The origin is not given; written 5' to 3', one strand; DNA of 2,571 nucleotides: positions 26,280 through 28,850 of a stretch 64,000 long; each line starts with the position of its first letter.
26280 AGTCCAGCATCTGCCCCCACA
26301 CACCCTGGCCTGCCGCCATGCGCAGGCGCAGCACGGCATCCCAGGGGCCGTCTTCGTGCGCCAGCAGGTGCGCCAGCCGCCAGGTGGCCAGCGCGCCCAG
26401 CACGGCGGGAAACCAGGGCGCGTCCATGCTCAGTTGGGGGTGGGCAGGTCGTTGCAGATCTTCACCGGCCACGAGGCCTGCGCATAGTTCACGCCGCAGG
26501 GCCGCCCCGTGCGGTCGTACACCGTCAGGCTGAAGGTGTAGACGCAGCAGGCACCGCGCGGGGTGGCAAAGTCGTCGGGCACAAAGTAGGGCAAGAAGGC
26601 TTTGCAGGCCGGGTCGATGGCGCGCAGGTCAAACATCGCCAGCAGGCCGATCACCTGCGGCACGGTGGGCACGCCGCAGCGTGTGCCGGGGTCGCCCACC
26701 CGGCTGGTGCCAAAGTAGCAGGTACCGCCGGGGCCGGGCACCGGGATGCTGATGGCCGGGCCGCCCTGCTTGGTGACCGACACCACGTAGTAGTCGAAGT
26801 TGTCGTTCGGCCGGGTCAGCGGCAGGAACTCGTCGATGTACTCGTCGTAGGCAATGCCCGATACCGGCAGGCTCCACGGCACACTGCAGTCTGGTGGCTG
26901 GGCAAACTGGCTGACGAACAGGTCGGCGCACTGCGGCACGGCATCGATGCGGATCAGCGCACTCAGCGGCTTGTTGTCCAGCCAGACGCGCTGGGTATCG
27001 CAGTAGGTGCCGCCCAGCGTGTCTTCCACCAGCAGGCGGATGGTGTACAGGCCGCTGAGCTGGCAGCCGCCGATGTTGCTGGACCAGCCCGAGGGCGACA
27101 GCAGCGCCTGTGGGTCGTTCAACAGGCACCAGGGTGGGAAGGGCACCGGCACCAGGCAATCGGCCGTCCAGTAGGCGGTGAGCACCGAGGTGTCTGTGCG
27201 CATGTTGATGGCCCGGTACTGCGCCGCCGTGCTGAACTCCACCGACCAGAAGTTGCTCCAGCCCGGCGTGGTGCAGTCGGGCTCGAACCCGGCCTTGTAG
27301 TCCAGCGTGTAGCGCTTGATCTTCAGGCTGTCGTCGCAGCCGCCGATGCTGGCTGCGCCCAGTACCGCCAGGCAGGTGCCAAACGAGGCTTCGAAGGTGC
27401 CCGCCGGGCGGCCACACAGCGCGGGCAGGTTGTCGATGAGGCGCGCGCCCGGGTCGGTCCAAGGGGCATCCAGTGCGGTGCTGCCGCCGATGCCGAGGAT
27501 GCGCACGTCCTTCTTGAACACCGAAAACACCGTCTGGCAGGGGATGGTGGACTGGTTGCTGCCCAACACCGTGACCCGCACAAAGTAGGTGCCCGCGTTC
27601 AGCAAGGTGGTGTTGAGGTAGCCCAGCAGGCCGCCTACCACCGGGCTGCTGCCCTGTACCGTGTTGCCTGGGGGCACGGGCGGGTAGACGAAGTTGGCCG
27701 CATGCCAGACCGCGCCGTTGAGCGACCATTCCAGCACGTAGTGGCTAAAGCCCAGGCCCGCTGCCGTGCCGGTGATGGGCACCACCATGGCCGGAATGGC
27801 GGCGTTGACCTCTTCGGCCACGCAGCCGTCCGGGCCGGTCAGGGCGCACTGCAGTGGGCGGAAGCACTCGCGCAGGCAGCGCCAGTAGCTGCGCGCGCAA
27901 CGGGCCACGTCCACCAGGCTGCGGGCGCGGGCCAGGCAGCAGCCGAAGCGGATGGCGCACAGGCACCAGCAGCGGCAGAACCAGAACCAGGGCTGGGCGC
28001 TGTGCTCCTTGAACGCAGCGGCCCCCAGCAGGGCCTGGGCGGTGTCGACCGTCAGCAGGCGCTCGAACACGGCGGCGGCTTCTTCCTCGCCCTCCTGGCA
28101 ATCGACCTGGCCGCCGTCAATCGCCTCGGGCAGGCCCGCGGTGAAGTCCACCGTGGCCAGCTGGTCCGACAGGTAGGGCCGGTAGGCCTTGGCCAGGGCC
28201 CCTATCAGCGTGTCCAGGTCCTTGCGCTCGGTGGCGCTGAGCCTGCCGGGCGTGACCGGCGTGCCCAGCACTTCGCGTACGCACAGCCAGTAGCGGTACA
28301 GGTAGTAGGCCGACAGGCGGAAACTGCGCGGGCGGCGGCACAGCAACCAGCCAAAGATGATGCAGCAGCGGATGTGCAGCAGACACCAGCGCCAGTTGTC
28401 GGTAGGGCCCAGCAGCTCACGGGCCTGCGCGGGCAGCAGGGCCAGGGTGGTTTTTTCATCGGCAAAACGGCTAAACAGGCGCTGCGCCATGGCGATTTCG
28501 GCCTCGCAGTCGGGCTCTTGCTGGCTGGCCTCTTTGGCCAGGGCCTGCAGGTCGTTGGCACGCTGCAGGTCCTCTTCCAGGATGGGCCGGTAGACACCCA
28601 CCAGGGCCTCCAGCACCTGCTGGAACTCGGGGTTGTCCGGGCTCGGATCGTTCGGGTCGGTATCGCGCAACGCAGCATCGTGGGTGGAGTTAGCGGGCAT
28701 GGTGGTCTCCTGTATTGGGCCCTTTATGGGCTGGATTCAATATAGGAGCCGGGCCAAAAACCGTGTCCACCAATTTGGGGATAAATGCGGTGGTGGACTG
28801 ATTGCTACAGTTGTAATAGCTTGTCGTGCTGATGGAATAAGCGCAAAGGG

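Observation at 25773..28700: Uncharacterised three-gene operon: 756-aa Cys/Trp-rich multidomain protein, DUF1360-like membrane protein and 111-aa 'MSCCG' protein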

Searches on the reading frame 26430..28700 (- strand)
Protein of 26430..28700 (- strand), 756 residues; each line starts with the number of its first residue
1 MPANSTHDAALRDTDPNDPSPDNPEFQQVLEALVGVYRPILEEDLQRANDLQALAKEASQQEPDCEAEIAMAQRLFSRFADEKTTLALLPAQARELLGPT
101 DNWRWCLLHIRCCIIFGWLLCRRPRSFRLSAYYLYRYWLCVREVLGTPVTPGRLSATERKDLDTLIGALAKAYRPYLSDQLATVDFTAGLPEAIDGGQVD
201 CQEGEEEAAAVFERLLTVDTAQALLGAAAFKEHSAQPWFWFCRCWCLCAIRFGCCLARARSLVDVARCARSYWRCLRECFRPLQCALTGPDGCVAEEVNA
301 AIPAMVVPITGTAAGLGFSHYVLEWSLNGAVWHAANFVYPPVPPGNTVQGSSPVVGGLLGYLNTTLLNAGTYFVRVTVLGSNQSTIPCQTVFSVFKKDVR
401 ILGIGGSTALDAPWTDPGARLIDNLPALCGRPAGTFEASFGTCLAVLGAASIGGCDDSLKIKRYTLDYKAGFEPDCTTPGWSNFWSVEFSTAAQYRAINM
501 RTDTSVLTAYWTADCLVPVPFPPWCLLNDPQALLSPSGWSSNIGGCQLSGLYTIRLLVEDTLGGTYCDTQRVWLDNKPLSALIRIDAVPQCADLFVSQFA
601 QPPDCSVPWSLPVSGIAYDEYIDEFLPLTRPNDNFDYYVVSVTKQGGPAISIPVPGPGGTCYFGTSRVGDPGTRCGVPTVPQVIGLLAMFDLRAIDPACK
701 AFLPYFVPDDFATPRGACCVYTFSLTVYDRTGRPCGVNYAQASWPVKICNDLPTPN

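Call 3: search_protein_families(library=pfam, proteins=[window:26430-28700:-], max_evalue=1)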
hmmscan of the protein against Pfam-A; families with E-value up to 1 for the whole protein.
window:26430-28700:- (756 aa): 0 families

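Call 4: search_protein_families(library=ncbifam, proteins=[window:26430-28700:-], max_evalue=1)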
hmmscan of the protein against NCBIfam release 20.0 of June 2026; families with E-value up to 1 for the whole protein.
window:26430-28700:- (756 aa): 0 families

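Call 5: search_solved_structures(query=window:26430-28700:-, max_evalue=10)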
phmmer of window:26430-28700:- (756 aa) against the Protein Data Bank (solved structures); distinct sequences matched with E-value up to 10: 2.
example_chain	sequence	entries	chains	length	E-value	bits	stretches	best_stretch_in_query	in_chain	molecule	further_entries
6bqo_C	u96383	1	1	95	0.52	11.6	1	297-359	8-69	Monobody S8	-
3f1i_S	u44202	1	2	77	0.66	11.3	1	11-49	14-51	Signal transducing adapter molecule 1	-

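Call 6: find_homologous_proteins(query=window:26430-28700:-, max_evalue=0.001)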
Query window:26430-28700:- (756 aa): 485 proteins with E <= 0.001 among 8000 candidates; the best 120 are listed.
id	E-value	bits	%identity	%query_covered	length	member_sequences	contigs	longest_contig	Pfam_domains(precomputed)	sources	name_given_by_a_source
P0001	0.0e+0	1776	99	100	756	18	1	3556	-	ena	-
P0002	0.0e+0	1524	84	99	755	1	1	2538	-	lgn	-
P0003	0.0e+0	1523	84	99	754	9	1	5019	-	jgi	jgi:hypothetical protein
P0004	0.0e+0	1521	84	100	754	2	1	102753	-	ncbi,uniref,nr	ncbi:hypothetical protein [Rhodoferax sp.]|uniref:hypothetical protein n=1 Tax=Rhodoferax sp. TaxID=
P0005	0.0e+0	1520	85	100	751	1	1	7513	-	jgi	jgi:hypothetical protein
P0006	0.0e+0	1494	83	99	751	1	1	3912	-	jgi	-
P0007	0.0e+0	1471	83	96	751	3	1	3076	-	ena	-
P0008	0.0e+0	1449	82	98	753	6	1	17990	-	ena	-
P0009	0.0e+0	1437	79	98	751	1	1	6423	-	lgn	-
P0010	0.0e+0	1428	80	99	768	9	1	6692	-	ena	-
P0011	0.0e+0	1401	78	99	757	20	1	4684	-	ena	-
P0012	0.0e+0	1399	79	97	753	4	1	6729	-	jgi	jgi:hypothetical protein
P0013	0.0e+0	1399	78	99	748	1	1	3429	-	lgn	-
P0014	0.0e+0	1398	79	98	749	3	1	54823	-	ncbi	-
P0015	0.0e+0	1396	77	99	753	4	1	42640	-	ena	-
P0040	0.0e+0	1311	74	99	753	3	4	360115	-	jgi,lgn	jgi:hypothetical protein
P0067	0.0e+0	1061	61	98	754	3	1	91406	-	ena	-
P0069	0.0e+0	1056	60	97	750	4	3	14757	-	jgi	jgi:hypothetical protein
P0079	5.0e-293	992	57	98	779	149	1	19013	-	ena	-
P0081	6.3e-292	989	57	97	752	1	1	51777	-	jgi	jgi:hypothetical protein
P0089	9.8e-286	968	55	98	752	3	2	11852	-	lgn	-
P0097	4.0e-281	953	57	97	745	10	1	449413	-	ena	-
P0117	8.8e-270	916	54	98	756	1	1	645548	-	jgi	jgi:hypothetical protein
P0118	1.5e-269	915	54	99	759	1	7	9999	-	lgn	-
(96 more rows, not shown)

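Call 8: find_related_loci(query=window:26430-28700:-, collection=genome_contigs, flank=10000)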
Query window:26430-28700:- (756 aa) in genome_contigs; peptide patterns used: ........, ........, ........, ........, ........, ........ (x = any residue, [..] = any of these).
62 stretches matched a pattern; 39 encode a relative of the query (tblastn E <= 1e-3); 36 distinct loci.
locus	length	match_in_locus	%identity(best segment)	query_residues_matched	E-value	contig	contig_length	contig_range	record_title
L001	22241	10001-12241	85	9-754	0e+0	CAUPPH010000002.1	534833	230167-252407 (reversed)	MAG: uncultured Albidiferax sp. isolate m12-metabat.4 genome assembly, contig: m12-c3, whole genome shotgun sequence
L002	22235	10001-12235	82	16-754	0e+0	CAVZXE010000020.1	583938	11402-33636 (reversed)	MAG: uncultured bacterium isolate MFD04716.bin.1.136 genome assembly, contig: contig_7283, whole genome shotgun sequence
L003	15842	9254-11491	78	12-753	0e+0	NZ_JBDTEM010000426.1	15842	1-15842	MAG: Rhodoferax sp. isolate cluster2_bin.202 k127_6165426, whole genome shotgun sequence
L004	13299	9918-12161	79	7-752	0e+0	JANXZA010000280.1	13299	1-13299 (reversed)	MAG: Rhizobacter sp. isolate GL140_4_metabat_201 GL140_4_k141_1142632, whole genome shotgun sequence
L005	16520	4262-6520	76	13-755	0e+0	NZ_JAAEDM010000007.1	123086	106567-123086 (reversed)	Neoroseomonas soli strain LMG 31231 contig00007, whole genome shotgun sequence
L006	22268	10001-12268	99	1-756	0e+0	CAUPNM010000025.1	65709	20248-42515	MAG: uncultured Albidiferax sp. isolate m06-metabat.9 genome assembly, contig: m06-c126, whole genome shotgun sequence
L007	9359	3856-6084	72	14-753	0e+0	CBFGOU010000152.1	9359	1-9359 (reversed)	MAG TPA_asm: uncultured Oxalobacteraceae bacterium isolate ERR5385027_metabat2_13 genome assembly, contig: ERZ27258673.7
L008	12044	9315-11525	73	15-752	0e+0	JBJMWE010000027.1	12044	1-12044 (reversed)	MAG: Vitreoscilla sp. isolate H1_18_all_fractions_metab_conc_47_71_15 k255_564210, whole genome shotgun sequence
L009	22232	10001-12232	73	14-753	0e+0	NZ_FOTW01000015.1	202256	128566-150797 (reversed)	Rugamonas rubra strain ATCC 43154, whole genome shotgun sequence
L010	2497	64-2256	73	26-756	0e+0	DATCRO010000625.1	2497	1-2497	MAG TPA_asm: Burkholderiaceae bacterium isolate SMAG_U7281 k141_929365, whole genome shotgun sequence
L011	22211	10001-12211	72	19-752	0e+0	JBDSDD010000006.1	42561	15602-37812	MAG: Burkholderiaceae bacterium isolate cluster1_bin.173 k127_12138524, whole genome shotgun sequence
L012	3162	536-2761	72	14-753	0e+0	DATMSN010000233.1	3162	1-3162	MAG TPA_asm: Duganella sp. isolate SMAG_U12987 k141_332325, whole genome shotgun sequence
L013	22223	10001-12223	71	14-752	0e+0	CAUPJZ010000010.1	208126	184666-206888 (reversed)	MAG: uncultured Duganella sp. isolate m11-metabat.9 genome assembly, contig: m11-c33, whole genome shotgun sequence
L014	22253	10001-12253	84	1-753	0e+0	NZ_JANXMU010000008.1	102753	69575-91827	MAG: Rhodoferax sp. isolate 338R_concoct_194 338R_k141_1255075, whole genome shotgun sequence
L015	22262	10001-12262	59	13-755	0e+0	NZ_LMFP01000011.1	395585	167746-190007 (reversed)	Pelomonas sp. Root1444 contig_19, whole genome shotgun sequence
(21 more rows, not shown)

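Call 11: search_protein_families(library=padloc, proteins=[window:26430-28700:-], max_evalue=1)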
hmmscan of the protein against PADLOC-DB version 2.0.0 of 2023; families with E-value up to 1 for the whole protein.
window:26430-28700:- (756 aa): 0 families

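Call 12: search_protein_families(library=phrogs, proteins=[window:26430-28700:-], max_evalue=1)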
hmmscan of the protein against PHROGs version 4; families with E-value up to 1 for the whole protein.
window:26430-28700:- (756 aa): 0 families

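Call 28: predict_structure(alignment_id=A1)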
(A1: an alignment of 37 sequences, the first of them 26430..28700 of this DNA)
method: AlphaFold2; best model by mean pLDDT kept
length: 756 residues; sequences in the alignment: 37
mean_pLDDT: 82.6   pTM: 0.57
mean pLDDT of the five models: 82.6, 81.0, 79.8, 76.5, 76.1
residues with pLDDT >= 90: 268; 70-90: 386; 50-70: 70; < 50: 32
segments of 3 or more residues with pLDDT < 50: 1-14, 179-184, 199-210
pLDDT, mean of each block of 10 residues (from residue 1): 30 51 82 82 81 77 76 80 80 74 82 86 71 87 84 83 81 57 51 59 44 61 79 76 82 79 81 77 83 82 84 80 92 89 67 79 88 92 83 89 89 84 87 91 91 78 95 92 95 89 93 92 90 93 85 95 91 92 86 88 88 95 88 94 95 75 92 89 94 93 90 94 95 80 95 79
secondary structure, 60 per line:
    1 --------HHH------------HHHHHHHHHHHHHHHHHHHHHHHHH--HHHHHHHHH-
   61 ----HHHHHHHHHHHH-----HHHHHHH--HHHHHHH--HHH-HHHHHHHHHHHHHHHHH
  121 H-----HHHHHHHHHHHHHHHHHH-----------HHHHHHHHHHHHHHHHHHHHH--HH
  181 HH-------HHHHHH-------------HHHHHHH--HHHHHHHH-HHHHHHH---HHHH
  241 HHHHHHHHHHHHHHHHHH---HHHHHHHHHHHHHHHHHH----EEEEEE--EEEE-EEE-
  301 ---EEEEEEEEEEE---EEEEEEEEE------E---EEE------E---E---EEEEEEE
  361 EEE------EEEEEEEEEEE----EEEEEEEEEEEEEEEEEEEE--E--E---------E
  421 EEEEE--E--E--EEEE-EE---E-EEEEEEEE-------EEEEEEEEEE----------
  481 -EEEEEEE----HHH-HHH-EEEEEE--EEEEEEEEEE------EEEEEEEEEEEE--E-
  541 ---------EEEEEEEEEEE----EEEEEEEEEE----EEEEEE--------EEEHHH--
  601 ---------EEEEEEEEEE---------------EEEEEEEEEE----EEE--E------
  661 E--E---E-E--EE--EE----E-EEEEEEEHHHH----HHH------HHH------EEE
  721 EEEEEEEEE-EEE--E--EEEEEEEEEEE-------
elements in order (helices of 4 or more, strands of 3 or more residues): H24-48 H51-59 H65-76 H82-88 H91-97 H104-121 H127-144 H156-176 H179-182 H190-195 H209-215 H218-225 H227-233 H237-258 H262-279 E284-289 E292-295 E297-299 E304-314 E318-326 E337-339 E354-363 E370-380 E385-404 E420-425 E434-437 E446-453 E461-470 E482-488 E501-506 E509-518 E525-536 E550-560 E565-574 E579-584 E593-595 E610-619 E635-644 E649-651 E685-691 H692-695 E718-729 E731-733 E739-749

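Call 31: fold_search(model_id=the predicted structure, library=pdb)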
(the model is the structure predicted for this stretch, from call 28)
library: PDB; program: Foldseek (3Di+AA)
matches with E <= 10: 1291; with E <= 0.001: 114
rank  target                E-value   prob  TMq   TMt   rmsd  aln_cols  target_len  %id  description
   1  8cka_A                3.6e-07  1.00  0.18  0.24  16.1       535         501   10  Deinococcus radidurans HPI S-layer (released 2023-04-19)
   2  6xi1_BBB              1.2e-06  1.00  0.14  0.22  15.8       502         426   11  Crystal structure of tetra-tandem repeat in extending RTX adhesin from Aeromonas hydrophila (released 2020-10-14)
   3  6xi1_AAA              1.5e-06  1.00  0.14  0.22  15.9       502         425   11  Crystal structure of tetra-tandem repeat in extending RTX adhesin from Aeromonas hydrophila (released 2020-10-14)
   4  7n6g_4C               2.5e-06  0.99  0.13  0.14  17.6       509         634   11  C1 of central pair (released 2022-05-18)
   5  5t4n_A                9.3e-06  0.99  0.12  0.21  19.7       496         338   11  Crystal Structure of Human Protocadherin-15 EC3-5 D414A Variant (released 2017-02-22)
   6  8cka_B                9.8e-06  0.99  0.13  0.20  25.7       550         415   11  Deinococcus radidurans HPI S-layer (released 2023-04-19)
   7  8beg_B                1.1e-05  0.99  0.16  0.18  18.4       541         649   10  Structure of Ig-like domains from PrgB (released 2022-11-30)
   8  8d40_B                1.3e-05  0.95  0.11  0.18  37.4       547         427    9  Crystal structure of human CELSR1 EC1-4 (released 2023-08-30)
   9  6xi3                  1.8e-05  1.00  0.14  0.22  15.1       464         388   10  Crystal structure of tetra-tandem repeat in extending region of large adhesion protein (released 2020-10-14)
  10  5v5x_D                1.9e-05  0.98  0.12  0.18  17.1       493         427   10  Protocadherin gammaB7 EC3-6 cis-dimer structure (released 2017-11-01)
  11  7sqc_F0               2.5e-05  0.99  0.13  0.24  14.6       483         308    8  Ciliary C1 central pair apparatus isolated from Chlamydomonas reinhardtii (released 2022-04-13)
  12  8beg_A                2.6e-05  0.99  0.16  0.18  18.6       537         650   10  Structure of Ig-like domains from PrgB (released 2022-11-30)
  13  5v5x_B                2.7e-05  0.82  0.10  0.15  36.3       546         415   10  Protocadherin gammaB7 EC3-6 cis-dimer structure (released 2017-11-01)
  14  5v5x_A                3.0e-05  0.90  0.11  0.17  36.8       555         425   10  Protocadherin gammaB7 EC3-6 cis-dimer structure (released 2017-11-01)
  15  6vft_C                3.1e-05  0.99  0.13  0.19  18.2       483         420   11  Crystal structure of human delta protocadherin 17 EC1-EC4 (released 2020-03-11)
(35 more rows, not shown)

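Call 33: find_encoding_contigs(protein=P0117, flank=8000, max_places=2)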
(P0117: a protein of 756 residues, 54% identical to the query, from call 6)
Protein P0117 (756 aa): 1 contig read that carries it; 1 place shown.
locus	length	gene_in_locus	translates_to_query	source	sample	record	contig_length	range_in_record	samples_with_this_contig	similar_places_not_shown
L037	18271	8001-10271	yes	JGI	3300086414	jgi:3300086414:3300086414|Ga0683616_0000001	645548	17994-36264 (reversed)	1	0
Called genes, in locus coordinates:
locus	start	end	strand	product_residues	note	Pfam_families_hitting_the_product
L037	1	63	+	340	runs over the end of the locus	PF11199:DUF2891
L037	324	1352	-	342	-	PF00355:Rieske, PF19112:VanA_C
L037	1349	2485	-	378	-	PF13480:Acetyltransf_6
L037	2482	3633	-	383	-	-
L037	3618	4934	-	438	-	PF00501:AMP-binding (faint)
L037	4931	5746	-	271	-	PF00753:Lactamase_B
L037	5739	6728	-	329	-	PF00106:adh_short (faint), PF01073:3Beta_HSD, PF01370:Epimerase, PF04321:RmlD_sub_bind, PF05368:NmrA, PF13460:NAD_binding_10, PF16363:GDP_Man_Dehyd, PF07993:NAD_binding_4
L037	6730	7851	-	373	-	PF00108:Thiolase_N (faint), PF08545:ACP_syn_III, PF08541:ACP_syn_III_C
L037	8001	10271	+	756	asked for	-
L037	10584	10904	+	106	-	-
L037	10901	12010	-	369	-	PF00355:Rieske, PF00848:Ring_hydroxyl_A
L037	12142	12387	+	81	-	-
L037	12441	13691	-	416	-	PF07992:Pyr_redox_2 (faint), PF01266:DAO, PF13450:NAD_binding_8 (faint)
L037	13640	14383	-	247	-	PF01061:ABC2_membrane, PF12698:ABC2_membrane_3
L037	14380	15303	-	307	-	PF00005:ABC_tran, PF13304:AAA_21 (weak)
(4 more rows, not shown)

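Call 34: find_encoding_contigs(protein=P0097, flank=8000, max_places=2)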
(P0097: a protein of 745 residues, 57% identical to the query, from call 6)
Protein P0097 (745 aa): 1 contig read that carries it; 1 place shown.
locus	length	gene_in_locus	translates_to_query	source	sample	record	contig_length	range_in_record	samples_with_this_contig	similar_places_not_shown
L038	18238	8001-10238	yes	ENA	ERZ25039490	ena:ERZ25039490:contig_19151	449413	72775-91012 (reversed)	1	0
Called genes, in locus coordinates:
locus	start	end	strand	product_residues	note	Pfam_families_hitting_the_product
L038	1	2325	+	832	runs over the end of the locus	PF00264:Tyrosinase, PF00092:VWA, PF13519:VWA_2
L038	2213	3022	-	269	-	-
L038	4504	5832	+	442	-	PF00128:Alpha-amylase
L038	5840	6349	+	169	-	-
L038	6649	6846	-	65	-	-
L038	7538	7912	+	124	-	-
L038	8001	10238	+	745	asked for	-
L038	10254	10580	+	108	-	PF07098:DUF1360 (weak)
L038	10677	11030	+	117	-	-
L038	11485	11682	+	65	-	-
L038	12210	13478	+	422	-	PF13481:AAA_25, PF03796:DnaB_C (weak), PF06745:ATPase, PF23442:DUF7125 (faint), PF07088:GvpD_P-loop (faint), PF13541:ChlI (weak), PF05362:Lon_C (weak)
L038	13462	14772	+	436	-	-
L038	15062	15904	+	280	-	PF00814:TsaD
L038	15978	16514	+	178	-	PF00583:Acetyltransf_1, PF13673:Acetyltransf_10 (weak), PF13508:Acetyltransf_7, PF08445:FR47 (weak)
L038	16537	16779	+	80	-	PF04325:DUF465 (faint)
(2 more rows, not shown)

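Call 35: find_encoding_contigs(protein=P0040, flank=8000, max_places=2)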
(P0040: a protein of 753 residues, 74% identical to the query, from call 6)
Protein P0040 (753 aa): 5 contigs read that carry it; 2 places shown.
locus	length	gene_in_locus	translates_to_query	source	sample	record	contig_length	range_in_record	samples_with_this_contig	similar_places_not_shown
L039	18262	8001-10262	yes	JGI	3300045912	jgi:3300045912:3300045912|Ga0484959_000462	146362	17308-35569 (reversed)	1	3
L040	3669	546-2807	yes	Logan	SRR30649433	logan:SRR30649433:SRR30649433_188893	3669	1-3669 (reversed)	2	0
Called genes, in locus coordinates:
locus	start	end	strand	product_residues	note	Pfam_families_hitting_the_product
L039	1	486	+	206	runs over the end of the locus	PF00702:Hydrolase, PF13419:HAD_2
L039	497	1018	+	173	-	PF03350:UPF0114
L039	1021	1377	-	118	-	PF01042:Ribonuc_L-PSP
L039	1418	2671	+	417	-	PF13194:DUF4010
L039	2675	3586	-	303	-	PF01297:ZnuA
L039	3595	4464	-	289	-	PF00950:ABC-3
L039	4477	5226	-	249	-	PF00005:ABC_tran, PF02463:SMC_N (faint), PF13476:AAA_23 (weak), PF13304:AAA_21 (weak)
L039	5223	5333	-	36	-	-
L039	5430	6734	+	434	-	PF04286:DUF445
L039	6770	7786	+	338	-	PF00296:Bac_luciferase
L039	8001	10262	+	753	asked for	-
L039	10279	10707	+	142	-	PF07098:DUF1360 (faint)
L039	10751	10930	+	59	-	-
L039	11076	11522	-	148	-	PF07681:DoxX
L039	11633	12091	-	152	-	PF10116:Host_attach, PF18856:baeRF_family12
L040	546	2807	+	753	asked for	-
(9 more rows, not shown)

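Call 49: search_protein_representatives(alignment_id=A1)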
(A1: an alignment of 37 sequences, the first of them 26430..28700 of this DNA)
Query: 37 sequences, 749 profile positions. Proteins with E-value up to 0.001 (for the whole library): 377; up to 1e-10: 192; up to 1e-30: 99. The best 150 are listed.
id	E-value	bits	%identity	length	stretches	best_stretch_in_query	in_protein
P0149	0.0e+00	1087.1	-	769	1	5-747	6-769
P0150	8.7e-222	754.7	-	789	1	272-746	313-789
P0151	2.0e-215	733.6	-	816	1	11-747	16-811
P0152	6.0e-215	732.1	-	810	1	12-747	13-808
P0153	2.4e-214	730.1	-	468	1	10-473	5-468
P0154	6.6e-199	679.0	-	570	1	269-747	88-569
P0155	1.8e-179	614.8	-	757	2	7-462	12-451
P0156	5.3e-163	560.3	-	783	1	6-744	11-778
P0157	1.2e-155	536.0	-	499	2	10-310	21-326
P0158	2.3e-150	518.5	-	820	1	60-747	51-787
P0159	9.1e-138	476.9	-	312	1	440-746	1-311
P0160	8.9e-135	467.0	-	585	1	189-746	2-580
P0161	3.6e-132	458.4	-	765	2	10-459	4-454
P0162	5.5e-128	444.5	-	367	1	5-334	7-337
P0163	2.0e-112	393.1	-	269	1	10-263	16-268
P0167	8.3e-91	321.6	-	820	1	269-745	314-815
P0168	1.3e-85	304.5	-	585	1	273-748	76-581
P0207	1.0e-44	169.2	-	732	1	268-744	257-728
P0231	2.4e-35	138.2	-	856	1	301-746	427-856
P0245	4.2e-31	124.2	-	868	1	300-747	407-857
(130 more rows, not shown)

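Call 52: find_related_loci(query=A1, collection=viral_contigs, flank=8000)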
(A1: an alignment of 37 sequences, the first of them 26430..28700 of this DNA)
Query A1 (756 aa) in viral_contigs; peptide patterns used: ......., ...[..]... (x = any residue, [..] = any of these).
247 stretches matched a pattern, but none encodes a relative of the query by tblastn (E <= 1e-3).
